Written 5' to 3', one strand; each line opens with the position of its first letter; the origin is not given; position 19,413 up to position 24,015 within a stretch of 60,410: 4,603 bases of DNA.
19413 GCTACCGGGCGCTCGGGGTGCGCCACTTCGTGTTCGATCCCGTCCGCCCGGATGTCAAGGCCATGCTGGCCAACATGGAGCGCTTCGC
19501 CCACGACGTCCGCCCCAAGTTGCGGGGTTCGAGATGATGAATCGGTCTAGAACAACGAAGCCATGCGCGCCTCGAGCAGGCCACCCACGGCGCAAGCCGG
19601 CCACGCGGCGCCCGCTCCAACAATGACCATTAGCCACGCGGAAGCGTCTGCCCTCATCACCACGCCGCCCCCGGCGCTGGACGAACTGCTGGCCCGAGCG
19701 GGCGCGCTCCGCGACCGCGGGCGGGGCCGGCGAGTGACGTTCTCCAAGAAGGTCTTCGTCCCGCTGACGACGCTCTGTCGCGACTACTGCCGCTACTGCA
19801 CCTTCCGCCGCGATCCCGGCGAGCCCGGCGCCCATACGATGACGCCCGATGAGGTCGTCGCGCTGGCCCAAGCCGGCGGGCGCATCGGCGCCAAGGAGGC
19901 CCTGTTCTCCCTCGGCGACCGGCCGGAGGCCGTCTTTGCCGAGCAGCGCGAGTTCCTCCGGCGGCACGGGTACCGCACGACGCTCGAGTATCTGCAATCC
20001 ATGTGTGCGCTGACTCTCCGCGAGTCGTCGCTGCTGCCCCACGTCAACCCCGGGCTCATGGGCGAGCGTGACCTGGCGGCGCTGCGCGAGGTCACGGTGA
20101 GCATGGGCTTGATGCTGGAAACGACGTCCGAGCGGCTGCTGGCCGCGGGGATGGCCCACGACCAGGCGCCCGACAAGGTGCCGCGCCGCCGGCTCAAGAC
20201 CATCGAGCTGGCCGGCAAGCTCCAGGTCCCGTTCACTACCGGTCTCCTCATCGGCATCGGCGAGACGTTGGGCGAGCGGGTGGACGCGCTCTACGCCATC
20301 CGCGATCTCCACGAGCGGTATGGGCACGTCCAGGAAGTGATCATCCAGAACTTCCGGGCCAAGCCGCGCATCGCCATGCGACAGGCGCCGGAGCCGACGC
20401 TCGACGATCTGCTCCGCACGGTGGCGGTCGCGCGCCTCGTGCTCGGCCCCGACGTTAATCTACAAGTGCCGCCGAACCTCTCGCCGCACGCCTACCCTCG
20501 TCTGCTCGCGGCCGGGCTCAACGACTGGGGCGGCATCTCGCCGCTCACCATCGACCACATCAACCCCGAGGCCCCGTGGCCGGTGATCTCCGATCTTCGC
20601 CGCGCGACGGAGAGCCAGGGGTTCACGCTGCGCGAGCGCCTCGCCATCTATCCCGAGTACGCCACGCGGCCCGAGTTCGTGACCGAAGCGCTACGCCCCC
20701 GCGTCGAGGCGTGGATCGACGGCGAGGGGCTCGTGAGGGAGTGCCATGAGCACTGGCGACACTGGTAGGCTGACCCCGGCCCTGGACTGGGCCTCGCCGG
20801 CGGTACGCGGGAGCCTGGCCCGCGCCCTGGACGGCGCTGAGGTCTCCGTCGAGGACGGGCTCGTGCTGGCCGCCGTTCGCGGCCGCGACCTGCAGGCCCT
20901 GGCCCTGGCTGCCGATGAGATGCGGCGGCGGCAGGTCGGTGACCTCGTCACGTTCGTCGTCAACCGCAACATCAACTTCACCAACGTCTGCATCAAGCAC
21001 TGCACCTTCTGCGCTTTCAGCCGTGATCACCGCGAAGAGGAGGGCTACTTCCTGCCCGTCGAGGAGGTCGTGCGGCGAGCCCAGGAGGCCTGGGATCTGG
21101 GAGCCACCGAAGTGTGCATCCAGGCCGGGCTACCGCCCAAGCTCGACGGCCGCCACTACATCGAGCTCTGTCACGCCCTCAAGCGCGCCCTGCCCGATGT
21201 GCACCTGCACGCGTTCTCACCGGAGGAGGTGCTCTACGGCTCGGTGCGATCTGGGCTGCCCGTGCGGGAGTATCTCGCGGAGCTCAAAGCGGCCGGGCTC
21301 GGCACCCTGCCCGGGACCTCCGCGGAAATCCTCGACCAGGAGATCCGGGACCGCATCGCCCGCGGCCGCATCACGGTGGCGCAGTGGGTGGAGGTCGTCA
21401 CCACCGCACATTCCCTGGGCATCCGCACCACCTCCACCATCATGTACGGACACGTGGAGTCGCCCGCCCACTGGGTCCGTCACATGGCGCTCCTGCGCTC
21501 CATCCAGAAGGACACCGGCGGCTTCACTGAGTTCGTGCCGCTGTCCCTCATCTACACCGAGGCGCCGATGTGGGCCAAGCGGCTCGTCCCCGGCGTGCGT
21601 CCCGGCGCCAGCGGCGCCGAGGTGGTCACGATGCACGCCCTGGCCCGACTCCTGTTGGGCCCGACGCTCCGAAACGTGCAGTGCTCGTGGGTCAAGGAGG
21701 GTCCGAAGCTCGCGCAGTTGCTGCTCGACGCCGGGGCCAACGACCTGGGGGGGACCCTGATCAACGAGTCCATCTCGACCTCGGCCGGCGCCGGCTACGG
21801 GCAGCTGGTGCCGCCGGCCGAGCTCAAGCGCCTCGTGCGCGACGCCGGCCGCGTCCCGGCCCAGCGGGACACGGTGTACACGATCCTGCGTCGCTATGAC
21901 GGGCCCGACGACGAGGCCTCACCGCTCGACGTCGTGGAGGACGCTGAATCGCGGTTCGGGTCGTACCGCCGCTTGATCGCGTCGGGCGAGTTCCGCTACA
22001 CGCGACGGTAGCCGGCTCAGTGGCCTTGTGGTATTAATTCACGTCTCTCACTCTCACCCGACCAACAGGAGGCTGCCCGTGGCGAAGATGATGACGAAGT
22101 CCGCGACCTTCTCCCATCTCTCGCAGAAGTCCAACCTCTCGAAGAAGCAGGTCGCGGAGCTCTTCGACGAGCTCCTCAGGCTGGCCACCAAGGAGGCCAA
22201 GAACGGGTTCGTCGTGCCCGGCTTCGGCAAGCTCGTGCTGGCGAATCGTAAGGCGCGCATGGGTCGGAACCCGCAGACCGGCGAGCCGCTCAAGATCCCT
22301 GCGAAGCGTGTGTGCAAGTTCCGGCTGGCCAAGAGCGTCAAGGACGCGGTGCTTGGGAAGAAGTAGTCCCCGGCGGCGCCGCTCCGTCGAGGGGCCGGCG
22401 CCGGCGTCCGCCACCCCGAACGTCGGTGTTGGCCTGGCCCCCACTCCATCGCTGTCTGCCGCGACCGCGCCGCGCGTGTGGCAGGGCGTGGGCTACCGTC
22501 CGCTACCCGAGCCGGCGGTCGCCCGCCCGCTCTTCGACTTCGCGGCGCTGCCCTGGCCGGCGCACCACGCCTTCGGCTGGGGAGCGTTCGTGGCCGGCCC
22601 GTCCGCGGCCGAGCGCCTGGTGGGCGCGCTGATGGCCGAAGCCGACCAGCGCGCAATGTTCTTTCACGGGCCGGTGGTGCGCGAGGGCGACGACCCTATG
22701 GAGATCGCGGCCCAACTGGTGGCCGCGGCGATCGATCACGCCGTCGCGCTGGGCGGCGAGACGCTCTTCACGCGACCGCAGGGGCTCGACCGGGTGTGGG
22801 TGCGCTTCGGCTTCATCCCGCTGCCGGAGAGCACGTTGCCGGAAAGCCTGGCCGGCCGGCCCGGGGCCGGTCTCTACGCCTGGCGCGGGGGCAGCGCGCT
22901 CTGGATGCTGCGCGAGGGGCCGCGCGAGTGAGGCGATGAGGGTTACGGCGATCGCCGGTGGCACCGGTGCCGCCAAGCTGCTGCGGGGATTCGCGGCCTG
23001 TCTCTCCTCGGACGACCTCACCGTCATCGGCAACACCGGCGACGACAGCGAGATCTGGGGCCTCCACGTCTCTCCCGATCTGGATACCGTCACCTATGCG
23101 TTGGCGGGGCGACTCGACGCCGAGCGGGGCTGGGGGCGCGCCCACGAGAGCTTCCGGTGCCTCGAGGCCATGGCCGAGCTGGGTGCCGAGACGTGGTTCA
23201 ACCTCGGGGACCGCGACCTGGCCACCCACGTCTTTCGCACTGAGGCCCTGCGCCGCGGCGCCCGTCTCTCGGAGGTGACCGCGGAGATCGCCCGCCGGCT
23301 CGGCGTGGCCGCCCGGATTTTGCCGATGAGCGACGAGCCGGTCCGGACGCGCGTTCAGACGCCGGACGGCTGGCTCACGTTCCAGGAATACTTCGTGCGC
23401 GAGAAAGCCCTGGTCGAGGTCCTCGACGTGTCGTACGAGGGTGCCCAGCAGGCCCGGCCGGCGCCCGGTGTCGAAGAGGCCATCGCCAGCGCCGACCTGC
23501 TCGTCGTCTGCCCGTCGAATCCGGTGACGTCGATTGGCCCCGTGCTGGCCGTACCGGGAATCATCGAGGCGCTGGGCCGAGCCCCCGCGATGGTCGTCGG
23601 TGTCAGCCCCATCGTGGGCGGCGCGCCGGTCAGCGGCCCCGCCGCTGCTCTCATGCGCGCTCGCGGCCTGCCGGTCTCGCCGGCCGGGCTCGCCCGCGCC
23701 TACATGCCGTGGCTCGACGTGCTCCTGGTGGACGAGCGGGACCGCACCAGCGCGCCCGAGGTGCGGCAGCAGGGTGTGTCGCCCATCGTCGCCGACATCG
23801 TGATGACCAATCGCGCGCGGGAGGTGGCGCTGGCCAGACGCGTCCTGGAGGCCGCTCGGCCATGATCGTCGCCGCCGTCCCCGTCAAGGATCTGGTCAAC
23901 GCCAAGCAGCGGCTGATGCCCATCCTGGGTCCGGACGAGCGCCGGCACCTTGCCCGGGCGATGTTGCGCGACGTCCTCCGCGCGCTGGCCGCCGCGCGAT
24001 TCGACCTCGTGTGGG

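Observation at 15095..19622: A ~95-nt element duplicated immediately upstream of two start codons (REC-GAF kinase operon and cofG), in the same orientation relative to each gene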

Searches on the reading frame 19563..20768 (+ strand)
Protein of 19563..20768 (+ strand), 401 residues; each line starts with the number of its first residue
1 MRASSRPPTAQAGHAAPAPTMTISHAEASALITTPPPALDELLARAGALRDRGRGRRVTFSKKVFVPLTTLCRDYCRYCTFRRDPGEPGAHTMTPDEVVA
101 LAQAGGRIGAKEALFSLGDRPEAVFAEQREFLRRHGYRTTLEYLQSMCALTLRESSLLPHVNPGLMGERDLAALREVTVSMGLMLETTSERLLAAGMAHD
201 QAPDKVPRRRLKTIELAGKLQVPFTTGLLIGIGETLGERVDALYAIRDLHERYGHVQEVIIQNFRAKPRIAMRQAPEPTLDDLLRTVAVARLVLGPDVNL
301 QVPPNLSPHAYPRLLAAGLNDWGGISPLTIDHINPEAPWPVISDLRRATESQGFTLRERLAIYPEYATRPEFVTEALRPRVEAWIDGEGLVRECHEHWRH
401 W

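Call 11: search_protein_families(library=pfam, proteins=[window:19563-20768:+])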
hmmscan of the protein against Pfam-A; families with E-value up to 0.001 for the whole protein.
window:19563-20768:+ (401 aa): 1 family
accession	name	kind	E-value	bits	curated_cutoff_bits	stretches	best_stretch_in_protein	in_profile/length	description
PF04055.27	Radical_SAM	-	7.7e-15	55.9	29.5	1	67-242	2-162/166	Radical SAM superfamily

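Call 14: find_homologous_proteins(query=window:19623-20768:+, max_evalue=1e-80)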
Query window:19623-20768:+ (381 aa): 7935 proteins with E <= 1e-80 among 8000 candidates; the best 120 are listed.
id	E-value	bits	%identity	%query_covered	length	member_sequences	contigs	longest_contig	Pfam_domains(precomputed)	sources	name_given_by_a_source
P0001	5.1e-255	864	100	100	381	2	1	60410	PF04055.28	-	-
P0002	2.3e-218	743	86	100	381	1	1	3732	PF04055.28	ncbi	-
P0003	3.0e-213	726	84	100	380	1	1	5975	PF04055.28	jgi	jgi:7,8-didemethyl-8-hydroxy-5-deazariboflavin synthase CofG subunit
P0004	6.9e-213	725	84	100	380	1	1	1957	PF04055.28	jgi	jgi:7,8-didemethyl-8-hydroxy-5-deazariboflavin synthase CofG subunit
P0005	1.0e-212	724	84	100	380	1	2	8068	PF04055.28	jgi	jgi:FO synthase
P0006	1.2e-210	717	83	100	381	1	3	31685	PF04055.28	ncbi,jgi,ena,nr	ncbi:MAG: 7,8-didemethyl-8-hydroxy-5-deazariboflavin synthase subunit CofG [Candidatus Rokubacteria 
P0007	3.5e-210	716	84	99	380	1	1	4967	PF04055.28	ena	-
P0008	9.9e-210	714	83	100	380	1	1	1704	PF04055.28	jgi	jgi:FO synthase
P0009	1.4e-209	714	84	99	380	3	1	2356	PF04055.28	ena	-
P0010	2.4e-209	713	83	100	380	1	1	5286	PF04055.28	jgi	-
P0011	3.6e-209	713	82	100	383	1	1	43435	PF04055.28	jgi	jgi:FO synthase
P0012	4.3e-209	712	83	100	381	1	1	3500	PF04055.28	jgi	jgi:7,8-didemethyl-8-hydroxy-5-deazariboflavin synthase CofG subunit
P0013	5.9e-209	712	82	99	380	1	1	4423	PF04055.28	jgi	jgi:7,8-didemethyl-8-hydroxy-5-deazariboflavin synthase CofG subunit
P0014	6.7e-209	712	83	100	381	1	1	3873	PF04055.28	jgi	jgi:7,8-didemethyl-8-hydroxy-5-deazariboflavin synthase CofG subunit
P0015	9.6e-209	711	82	99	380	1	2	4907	PF04055.28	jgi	jgi:FO synthase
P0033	4.7e-206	702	82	99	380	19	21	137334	PF04055.28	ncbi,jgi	ncbi:MAG TPA: 7,8-didemethyl-8-hydroxy-5-deazariboflavin synthase CofG [Methylomirabilota bacterium]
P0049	4.2e-205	699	83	99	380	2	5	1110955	PF04055.28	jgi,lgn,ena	-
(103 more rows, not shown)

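Call 16: find_encoding_contigs(protein=P0002, flank=10000, max_places=3)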
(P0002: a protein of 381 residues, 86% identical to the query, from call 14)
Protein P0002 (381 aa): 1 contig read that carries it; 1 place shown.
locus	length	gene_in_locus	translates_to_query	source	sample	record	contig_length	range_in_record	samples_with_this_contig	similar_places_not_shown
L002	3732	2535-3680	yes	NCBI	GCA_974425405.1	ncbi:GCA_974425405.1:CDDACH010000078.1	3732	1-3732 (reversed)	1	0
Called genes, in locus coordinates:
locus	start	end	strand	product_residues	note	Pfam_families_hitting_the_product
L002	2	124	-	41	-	?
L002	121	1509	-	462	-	PF07690:MFS_1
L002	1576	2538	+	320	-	PF00296:Bac_luciferase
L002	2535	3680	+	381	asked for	PF04055:Radical_SAM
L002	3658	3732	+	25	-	?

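Call 17: find_encoding_contigs(protein=P0006, flank=10000, max_places=3)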
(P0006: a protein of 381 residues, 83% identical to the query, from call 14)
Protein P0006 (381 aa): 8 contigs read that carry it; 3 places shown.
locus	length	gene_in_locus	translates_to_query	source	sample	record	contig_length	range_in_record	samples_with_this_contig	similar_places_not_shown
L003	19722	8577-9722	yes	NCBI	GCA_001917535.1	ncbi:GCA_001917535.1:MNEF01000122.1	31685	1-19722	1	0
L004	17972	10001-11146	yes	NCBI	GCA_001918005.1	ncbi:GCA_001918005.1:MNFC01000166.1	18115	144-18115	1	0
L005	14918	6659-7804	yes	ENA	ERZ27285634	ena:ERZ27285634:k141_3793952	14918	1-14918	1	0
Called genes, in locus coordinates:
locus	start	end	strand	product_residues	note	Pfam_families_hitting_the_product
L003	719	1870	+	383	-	PF07642:BBP2, PF11336:DUF3138 (faint)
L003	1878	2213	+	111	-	PF02954:HTH_8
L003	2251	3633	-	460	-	PF00072:Response_reg, PF00158:Sigma54_activat, PF01078:Mg_chelatase (faint), PF14532:Sigma54_activ_2, PF07728:AAA_5, PF25601:AAA_lid_14, PF02954:HTH_8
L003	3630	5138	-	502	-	PF00072:Response_reg, PF01590:GAF, PF13185:GAF_2 (weak), PF13492:GAF_3, PF00512:HisKA, PF02518:HATPase_c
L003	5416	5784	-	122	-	PF13428:TPR_14, PF14559:TPR_19 (faint), PF13432:TPR_16 (weak)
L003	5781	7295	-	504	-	PF12729:4HB_MCP_1, PF00672:HAMP, PF00512:HisKA, PF02518:HATPase_c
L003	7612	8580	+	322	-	PF00296:Bac_luciferase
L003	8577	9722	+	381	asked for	PF04055:Radical_SAM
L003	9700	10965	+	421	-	PF04055:Radical_SAM, PF19288:CofH_C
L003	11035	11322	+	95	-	PF00216:Bac_DNA_binding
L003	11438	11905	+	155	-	-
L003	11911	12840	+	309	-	PF01933:CofD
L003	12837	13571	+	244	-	PF01983:CofC, PF12804:NTP_transf_3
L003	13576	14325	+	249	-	PF01996:F420_ligase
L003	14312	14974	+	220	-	PF03807:F420_oxidored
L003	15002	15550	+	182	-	PF02615:Ldh_2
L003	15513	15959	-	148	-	PF05425:CopD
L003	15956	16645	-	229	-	PF00702:Hydrolase, PF12710:HAD, PF13419:HAD_2, PF13242:Hydrolase_like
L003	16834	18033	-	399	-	PF00266:Aminotran_5, PF01212:Beta_elim_lyase (weak)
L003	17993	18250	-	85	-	PF01206:TusA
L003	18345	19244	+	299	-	PF00990:GGDEF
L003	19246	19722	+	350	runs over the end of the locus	PF00072:Response_reg, PF13487:HD_5, PF01966:HD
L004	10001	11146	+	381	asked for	PF04055:Radical_SAM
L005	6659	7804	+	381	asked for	PF04055:Radical_SAM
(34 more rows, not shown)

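Call 73: find_encoding_contigs(protein=P0049, flank=4000, max_places=4)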
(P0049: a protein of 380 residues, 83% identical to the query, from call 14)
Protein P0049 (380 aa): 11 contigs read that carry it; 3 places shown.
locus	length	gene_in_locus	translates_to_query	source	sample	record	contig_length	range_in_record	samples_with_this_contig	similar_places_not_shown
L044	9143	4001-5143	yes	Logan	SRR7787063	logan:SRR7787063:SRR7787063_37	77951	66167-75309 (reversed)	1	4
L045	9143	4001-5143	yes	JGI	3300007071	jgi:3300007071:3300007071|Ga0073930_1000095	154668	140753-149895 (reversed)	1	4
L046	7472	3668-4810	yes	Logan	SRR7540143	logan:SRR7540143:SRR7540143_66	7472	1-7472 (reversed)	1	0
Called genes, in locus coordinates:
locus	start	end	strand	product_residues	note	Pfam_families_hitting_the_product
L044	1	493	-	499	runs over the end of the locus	PF00072:Response_reg, PF01590:GAF (weak), PF13185:GAF_2 (faint), PF13492:GAF_3, PF00512:HisKA, PF02518:HATPase_c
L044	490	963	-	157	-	-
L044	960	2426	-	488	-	PF12729:4HB_MCP_1 (faint), PF00672:HAMP, PF00512:HisKA, PF02518:HATPase_c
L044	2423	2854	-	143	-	PF13622:4HBT_3, PF03061:4HBT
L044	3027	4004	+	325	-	PF00296:Bac_luciferase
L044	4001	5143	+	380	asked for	PF04055:Radical_SAM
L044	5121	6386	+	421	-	PF04055:Radical_SAM, PF19288:CofH_C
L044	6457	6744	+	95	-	PF00216:Bac_DNA_binding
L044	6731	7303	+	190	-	-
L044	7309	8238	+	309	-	PF01933:CofD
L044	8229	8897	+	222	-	PF01983:CofC, PF12804:NTP_transf_3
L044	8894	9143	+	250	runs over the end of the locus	PF01996:F420_ligase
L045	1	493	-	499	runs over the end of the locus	PF00072:Response_reg, PF01590:GAF (weak), PF13185:GAF_2 (faint), PF13492:GAF_3, PF00512:HisKA, PF02518:HATPase_c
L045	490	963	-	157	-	-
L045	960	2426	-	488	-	PF00672:HAMP, PF00512:HisKA, PF02518:HATPase_c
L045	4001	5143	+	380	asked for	PF04055:Radical_SAM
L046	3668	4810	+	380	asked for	PF04055:Radical_SAM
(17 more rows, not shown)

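Call 74: find_encoding_contigs(protein=P0033, flank=4000, max_places=4)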
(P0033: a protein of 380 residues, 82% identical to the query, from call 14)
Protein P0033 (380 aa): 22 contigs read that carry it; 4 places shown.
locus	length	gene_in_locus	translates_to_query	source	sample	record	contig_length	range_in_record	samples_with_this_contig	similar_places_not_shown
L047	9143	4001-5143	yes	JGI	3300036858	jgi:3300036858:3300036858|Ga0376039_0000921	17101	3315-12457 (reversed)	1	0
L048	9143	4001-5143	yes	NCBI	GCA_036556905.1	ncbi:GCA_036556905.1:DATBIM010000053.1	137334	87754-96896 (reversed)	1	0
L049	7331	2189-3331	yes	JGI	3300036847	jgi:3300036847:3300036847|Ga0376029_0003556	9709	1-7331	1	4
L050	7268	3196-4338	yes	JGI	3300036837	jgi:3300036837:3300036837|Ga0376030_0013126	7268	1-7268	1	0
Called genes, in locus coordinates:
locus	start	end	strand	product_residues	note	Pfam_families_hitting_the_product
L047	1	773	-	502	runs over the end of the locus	PF00072:Response_reg, PF13492:GAF_3, PF01590:GAF, PF13185:GAF_2 (weak), PF00512:HisKA, PF02518:HATPase_c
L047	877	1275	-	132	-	-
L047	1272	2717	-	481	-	PF12729:4HB_MCP_1, PF00672:HAMP, PF00512:HisKA, PF02518:HATPase_c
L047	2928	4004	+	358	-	PF00296:Bac_luciferase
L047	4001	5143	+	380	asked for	PF04055:Radical_SAM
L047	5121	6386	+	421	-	PF04055:Radical_SAM, PF19288:CofH_C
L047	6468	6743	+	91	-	PF00216:Bac_DNA_binding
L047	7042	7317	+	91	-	-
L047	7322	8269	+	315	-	PF01933:CofD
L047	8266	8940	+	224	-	PF01983:CofC, PF12804:NTP_transf_3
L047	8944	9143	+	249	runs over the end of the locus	PF01996:F420_ligase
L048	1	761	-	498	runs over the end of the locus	PF00072:Response_reg, PF01590:GAF, PF13185:GAF_2 (weak), PF13492:GAF_3, PF00512:HisKA, PF02518:HATPase_c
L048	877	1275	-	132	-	-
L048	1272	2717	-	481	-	PF12729:4HB_MCP_1, PF00672:HAMP, PF00512:HisKA, PF02518:HATPase_c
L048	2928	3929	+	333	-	PF00296:Bac_luciferase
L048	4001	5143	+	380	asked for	PF04055:Radical_SAM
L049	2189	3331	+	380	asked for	PF04055:Radical_SAM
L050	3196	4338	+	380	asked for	PF04055:Radical_SAM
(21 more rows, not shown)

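Call 75: find_encoding_contigs(protein=P0011, flank=4000, max_places=3)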
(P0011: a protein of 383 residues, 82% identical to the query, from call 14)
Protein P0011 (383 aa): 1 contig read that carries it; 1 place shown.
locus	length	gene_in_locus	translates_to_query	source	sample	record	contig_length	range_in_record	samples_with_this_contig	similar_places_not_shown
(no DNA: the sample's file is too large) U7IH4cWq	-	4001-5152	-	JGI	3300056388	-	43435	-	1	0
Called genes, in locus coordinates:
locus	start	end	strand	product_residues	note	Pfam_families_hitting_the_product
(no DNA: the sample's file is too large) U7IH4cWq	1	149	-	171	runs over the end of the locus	-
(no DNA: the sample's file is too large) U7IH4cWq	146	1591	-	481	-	PF12729:4HB_MCP_1 (weak), PF00672:HAMP, PF00512:HisKA, PF13581:HATPase_c_2 (weak), PF02518:HATPase_c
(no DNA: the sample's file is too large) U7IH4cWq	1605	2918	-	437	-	PF07690:MFS_1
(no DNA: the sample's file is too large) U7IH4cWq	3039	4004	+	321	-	PF00296:Bac_luciferase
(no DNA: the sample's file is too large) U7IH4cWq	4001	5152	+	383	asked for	PF04055:Radical_SAM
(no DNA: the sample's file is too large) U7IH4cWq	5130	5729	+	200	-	?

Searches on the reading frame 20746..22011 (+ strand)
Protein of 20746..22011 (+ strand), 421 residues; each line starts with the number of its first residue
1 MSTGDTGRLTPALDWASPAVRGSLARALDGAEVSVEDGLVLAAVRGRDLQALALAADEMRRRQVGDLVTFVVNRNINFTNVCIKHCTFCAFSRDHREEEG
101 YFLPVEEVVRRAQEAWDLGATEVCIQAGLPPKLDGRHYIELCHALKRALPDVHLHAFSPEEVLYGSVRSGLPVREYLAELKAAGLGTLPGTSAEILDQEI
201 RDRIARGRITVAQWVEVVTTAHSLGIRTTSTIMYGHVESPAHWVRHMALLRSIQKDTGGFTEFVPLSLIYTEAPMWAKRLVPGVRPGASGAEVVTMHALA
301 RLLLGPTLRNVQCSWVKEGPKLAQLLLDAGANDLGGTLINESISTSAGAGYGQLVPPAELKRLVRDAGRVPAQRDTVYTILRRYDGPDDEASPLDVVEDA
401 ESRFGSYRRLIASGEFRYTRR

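Call 11: search_protein_families(library=pfam, proteins=[window:20746-22011:+])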
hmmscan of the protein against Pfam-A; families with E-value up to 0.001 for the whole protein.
window:20746-22011:+ (421 aa): 2 families
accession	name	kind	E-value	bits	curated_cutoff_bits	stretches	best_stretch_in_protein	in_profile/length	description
PF04055.27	Radical_SAM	-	6.7e-24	85.4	29.5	1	76-249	1-165/166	Radical SAM superfamily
PF19288.4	CofH_C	-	3e-16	59.8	27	1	259-380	3-118/125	CofH/MqnC C-terminal region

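Call 13: find_encoding_contigs(protein=window:20746-22011:+, flank=10000, max_places=10)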
Protein window:20746-22011:+ (421 aa): no gene with exactly this product is on record in the collection.

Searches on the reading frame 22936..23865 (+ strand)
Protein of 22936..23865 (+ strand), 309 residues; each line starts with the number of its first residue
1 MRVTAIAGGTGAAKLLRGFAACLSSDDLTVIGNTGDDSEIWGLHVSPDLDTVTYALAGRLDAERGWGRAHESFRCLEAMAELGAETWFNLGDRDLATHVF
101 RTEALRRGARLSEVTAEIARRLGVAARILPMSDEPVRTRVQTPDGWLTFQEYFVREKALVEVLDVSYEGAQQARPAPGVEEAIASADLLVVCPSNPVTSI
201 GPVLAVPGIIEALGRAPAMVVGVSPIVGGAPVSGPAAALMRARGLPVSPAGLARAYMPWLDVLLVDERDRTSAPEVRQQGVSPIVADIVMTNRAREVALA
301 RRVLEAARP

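Call 11: search_protein_families(library=pfam, proteins=[window:22936-23865:+])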
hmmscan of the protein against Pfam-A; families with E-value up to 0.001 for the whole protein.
window:22936-23865:+ (309 aa): 1 family
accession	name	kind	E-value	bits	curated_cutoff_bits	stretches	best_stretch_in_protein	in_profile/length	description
PF01933.23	CofD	-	2.3e-56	191.6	30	1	3-288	1-274/290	2-phospho-L-lactate transferase CofD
